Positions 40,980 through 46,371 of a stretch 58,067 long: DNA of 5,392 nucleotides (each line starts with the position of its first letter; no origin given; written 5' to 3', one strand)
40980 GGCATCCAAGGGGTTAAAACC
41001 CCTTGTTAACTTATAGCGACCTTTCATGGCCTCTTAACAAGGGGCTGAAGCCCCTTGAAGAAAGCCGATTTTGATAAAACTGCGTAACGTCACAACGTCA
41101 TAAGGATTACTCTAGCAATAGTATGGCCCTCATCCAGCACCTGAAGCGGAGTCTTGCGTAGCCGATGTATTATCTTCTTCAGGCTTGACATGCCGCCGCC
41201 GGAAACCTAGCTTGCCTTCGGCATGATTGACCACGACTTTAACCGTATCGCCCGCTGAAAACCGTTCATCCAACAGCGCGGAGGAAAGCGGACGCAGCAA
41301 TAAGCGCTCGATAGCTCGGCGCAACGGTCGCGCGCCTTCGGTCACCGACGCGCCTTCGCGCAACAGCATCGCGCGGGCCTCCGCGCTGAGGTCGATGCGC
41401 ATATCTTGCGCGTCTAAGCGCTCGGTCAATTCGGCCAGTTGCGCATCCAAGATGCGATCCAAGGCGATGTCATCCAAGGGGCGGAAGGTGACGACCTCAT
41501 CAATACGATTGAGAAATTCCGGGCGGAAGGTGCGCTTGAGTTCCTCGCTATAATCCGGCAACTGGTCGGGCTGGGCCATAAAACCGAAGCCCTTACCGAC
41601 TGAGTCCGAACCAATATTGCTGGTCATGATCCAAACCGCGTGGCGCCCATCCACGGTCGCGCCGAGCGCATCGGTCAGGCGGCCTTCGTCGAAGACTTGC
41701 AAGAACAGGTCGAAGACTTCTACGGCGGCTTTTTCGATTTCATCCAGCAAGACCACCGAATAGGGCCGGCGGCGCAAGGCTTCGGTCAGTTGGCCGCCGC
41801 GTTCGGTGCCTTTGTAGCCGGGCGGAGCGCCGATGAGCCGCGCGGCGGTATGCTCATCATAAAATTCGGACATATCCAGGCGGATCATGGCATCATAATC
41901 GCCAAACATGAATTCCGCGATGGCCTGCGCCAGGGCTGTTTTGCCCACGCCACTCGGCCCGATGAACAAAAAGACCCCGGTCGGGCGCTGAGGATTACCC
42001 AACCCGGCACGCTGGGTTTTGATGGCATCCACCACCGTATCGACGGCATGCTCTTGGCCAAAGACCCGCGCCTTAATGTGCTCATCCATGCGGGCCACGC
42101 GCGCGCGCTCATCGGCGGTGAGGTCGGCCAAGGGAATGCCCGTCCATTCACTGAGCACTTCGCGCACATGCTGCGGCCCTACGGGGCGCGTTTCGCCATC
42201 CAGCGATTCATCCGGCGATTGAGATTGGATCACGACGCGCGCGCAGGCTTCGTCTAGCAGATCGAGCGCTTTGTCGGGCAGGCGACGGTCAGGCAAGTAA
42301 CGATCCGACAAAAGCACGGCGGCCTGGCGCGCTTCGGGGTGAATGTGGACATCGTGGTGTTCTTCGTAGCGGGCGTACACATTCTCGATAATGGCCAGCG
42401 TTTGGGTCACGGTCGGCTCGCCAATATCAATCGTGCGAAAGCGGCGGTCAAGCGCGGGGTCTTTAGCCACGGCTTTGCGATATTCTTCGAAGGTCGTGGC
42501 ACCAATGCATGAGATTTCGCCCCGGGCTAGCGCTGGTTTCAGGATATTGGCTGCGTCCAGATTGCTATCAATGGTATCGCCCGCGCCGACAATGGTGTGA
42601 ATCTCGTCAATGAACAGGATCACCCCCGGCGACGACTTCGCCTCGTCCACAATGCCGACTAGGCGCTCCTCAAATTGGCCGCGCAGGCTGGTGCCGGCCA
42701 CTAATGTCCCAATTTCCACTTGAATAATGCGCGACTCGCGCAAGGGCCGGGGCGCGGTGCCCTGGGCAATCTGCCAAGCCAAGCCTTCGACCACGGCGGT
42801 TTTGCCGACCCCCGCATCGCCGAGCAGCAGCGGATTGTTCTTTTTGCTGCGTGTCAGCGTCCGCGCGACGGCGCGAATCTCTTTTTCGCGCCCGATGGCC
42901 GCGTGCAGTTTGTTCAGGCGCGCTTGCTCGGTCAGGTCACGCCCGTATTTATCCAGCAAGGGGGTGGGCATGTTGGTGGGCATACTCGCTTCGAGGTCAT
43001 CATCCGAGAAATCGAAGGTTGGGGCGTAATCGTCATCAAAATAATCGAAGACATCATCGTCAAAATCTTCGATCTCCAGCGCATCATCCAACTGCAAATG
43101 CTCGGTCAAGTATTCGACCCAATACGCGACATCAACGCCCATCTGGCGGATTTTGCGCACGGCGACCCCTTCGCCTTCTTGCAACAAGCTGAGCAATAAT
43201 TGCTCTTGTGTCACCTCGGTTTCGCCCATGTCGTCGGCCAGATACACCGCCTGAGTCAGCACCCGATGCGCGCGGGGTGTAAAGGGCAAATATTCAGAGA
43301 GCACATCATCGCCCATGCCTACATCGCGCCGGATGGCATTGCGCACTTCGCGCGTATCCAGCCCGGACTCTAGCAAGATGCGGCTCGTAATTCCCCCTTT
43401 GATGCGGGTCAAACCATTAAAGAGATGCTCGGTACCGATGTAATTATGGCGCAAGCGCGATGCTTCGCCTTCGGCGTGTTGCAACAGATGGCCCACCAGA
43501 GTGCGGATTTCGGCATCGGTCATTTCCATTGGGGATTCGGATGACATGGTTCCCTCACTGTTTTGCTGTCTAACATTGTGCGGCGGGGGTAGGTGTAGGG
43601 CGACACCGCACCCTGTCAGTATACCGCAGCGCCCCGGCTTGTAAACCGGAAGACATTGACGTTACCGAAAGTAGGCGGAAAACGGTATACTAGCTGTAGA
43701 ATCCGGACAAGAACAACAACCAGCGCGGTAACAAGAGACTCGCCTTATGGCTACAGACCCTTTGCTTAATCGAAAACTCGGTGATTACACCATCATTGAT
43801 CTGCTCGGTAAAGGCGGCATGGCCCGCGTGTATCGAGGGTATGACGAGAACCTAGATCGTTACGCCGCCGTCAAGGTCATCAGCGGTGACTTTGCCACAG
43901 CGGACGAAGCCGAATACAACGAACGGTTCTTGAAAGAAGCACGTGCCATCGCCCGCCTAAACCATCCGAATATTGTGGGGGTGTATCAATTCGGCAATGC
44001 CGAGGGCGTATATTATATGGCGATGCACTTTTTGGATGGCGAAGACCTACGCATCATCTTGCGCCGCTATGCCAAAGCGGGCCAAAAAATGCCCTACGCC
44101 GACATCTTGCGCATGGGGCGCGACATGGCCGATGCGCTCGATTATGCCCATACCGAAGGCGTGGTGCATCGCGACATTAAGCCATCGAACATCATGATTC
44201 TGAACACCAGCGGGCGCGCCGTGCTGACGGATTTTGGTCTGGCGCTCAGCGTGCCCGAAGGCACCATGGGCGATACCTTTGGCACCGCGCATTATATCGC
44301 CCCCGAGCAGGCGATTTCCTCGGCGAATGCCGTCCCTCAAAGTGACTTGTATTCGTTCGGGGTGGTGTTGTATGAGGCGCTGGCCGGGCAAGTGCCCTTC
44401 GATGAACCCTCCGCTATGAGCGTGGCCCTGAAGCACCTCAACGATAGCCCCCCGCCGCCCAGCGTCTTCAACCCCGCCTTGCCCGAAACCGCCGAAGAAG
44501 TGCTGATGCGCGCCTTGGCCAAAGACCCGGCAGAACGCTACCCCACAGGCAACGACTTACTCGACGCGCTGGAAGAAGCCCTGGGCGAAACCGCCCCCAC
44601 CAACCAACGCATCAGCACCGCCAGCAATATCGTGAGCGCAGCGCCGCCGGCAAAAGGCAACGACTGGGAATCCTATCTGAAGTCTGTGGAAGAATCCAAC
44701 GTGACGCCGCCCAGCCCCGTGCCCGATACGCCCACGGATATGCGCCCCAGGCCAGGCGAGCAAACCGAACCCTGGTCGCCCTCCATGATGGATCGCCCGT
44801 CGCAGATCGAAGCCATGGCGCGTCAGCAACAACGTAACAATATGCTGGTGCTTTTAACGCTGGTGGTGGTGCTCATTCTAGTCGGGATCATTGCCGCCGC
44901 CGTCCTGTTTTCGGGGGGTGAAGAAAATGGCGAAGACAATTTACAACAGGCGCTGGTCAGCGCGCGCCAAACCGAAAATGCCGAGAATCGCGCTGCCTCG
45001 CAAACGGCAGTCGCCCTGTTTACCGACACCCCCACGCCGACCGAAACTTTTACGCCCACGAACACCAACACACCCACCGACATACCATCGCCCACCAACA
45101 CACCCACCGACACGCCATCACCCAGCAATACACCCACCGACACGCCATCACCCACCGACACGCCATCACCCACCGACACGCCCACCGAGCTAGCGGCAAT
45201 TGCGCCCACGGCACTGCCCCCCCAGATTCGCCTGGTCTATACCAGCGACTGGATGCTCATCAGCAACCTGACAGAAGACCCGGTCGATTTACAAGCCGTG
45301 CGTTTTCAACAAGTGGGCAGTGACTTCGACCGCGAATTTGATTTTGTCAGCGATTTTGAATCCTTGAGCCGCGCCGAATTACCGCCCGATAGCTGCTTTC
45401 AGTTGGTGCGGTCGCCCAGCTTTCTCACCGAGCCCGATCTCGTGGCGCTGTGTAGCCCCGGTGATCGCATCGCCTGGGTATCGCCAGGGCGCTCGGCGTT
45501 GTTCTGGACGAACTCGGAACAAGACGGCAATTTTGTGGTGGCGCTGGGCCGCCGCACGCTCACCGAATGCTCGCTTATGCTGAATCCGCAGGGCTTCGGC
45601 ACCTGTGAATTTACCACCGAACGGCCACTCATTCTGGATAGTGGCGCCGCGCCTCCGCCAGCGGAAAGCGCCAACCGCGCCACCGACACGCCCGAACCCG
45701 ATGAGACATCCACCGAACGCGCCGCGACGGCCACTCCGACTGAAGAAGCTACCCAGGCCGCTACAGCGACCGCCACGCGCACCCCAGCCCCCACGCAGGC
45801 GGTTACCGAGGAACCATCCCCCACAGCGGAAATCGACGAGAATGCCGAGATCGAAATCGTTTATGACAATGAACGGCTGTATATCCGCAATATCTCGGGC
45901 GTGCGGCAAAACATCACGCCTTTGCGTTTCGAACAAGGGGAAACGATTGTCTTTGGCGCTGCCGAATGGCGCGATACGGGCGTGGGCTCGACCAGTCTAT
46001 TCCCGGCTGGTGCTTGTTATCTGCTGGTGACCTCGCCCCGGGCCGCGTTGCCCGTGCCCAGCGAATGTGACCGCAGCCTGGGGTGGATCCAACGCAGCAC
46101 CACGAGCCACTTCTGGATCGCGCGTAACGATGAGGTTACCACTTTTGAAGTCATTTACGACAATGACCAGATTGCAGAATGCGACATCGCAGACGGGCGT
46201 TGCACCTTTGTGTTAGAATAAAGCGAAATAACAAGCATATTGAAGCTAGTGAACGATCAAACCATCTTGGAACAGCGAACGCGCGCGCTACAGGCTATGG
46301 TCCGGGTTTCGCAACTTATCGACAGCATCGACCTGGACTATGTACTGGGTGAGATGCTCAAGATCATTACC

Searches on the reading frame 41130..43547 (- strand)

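Call 13: search_protein_families(library=pfam, proteins=[window:41130-43547:-], max_evalue=0.001)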
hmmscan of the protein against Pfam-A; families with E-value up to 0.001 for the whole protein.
window:41130-43547:- (805 aa): 24 families
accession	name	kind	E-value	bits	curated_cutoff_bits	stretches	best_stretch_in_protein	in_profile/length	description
PF07724.20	AAA_2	-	3.1e-57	193.6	27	1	521-685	1-166/166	AAA domain (Cdc48 subfamily)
PF17871.7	AAA_lid_9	-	3.5e-24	85.2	22.8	1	380-450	2-72/104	AAA lid domain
PF00004.35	AAA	-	1.5e-20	74.4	21.2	2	240-352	2-109/131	ATPase family associated with various cellular activities (AAA)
PF10431.15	ClpB_D2-small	-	2.1e-18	66.5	21.9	1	691-771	1-81/81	C-terminal, D2-small domain, of ClpB protein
PF02861.25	Clp_N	-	2.2e-17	63.4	20.7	2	25-72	1-48/53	Clp amino terminal domain, pathogenicity island component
PF07728.20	AAA_5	-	1.3e-11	45.1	22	1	526-634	2-106/139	AAA domain (dynein-related subfamily)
PF13191.12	AAA_16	-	2.2e-11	45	32.6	1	218-263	3-51/167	AAA ATPase domain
PF00158.32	Sigma54_activat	-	1.9e-08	34.6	20.2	1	526-633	25-130/168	Sigma-54 interaction domain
PF13401.12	AAA_22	-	7.1e-07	30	27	0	523-620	5-109/130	AAA domain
PF05729.18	NACHT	-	5.5e-06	26.8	26.7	0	240-266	4-30/167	NACHT domain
PF20703.3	nSTAND1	-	1.8e-05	25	27.1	0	489-542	10-52/379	Novel STAND NTPase 1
PF20720.3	nSTAND3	-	4.6e-05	23.6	27.2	0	524-552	18-47/155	Novel STAND NTPase 3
PF13555.12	AAA_29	-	5.4e-05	23.3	27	0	521-550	20-49/61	P-loop containing region of AAA domain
PF05621.17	TniB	-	7.6e-05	22.7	22.4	0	310-374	122-183/189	Bacterial TniB protein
PF02367.23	TsaE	-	7.7e-05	23.1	26.6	0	220-259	3-44/128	Threonylcarbamoyl adenosine biosynthesis protein TsaE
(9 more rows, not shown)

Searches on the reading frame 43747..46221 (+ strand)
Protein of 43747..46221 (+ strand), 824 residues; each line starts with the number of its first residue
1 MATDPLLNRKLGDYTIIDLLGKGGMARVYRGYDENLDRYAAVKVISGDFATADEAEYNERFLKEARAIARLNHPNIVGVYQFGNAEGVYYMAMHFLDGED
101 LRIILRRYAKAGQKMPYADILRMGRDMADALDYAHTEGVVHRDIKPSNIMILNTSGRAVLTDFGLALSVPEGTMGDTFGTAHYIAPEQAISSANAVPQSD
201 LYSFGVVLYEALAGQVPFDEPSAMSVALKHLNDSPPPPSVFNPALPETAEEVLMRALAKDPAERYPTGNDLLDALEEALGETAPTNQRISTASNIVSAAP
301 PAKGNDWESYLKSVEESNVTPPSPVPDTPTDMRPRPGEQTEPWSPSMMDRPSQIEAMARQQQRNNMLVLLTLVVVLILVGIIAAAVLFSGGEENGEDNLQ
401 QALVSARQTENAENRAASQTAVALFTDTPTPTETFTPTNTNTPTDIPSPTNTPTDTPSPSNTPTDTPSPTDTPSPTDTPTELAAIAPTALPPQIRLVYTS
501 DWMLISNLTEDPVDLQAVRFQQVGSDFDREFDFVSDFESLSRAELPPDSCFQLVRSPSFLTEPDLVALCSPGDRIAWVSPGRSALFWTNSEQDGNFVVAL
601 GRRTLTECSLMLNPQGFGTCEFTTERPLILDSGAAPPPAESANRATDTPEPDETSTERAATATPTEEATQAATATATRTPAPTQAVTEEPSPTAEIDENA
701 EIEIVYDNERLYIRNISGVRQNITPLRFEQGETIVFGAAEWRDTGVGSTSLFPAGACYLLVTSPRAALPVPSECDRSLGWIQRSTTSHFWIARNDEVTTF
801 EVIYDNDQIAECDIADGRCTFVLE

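Call 13: search_protein_families(library=pfam, proteins=[window:43747-46221:+], max_evalue=0.001)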
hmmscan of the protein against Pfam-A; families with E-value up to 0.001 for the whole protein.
window:43747-46221:+ (824 aa): 5 families
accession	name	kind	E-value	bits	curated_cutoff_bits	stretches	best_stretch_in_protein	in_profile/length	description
PF00069.31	Pkinase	-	9.5e-45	153.5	31.7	1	14-265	1-252/263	Protein kinase domain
PF07714.23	PK_Tyr_Ser-Thr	-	2.8e-30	105.9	23.1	1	16-264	3-248/258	Protein tyrosine and serine/threonine kinase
PF01636.29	APH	-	0.00061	20.1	23.2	0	129-166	160-197/239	Phosphotransferase enzyme family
PF17667.7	Pkinase_fungal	-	0.00068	18.9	24.1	1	136-207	305-382/387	Fungal protein kinase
PF03109.22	ABC1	-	0.00087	18.9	22.9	0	53-171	112-219/244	ABC1 atypical kinase-like domain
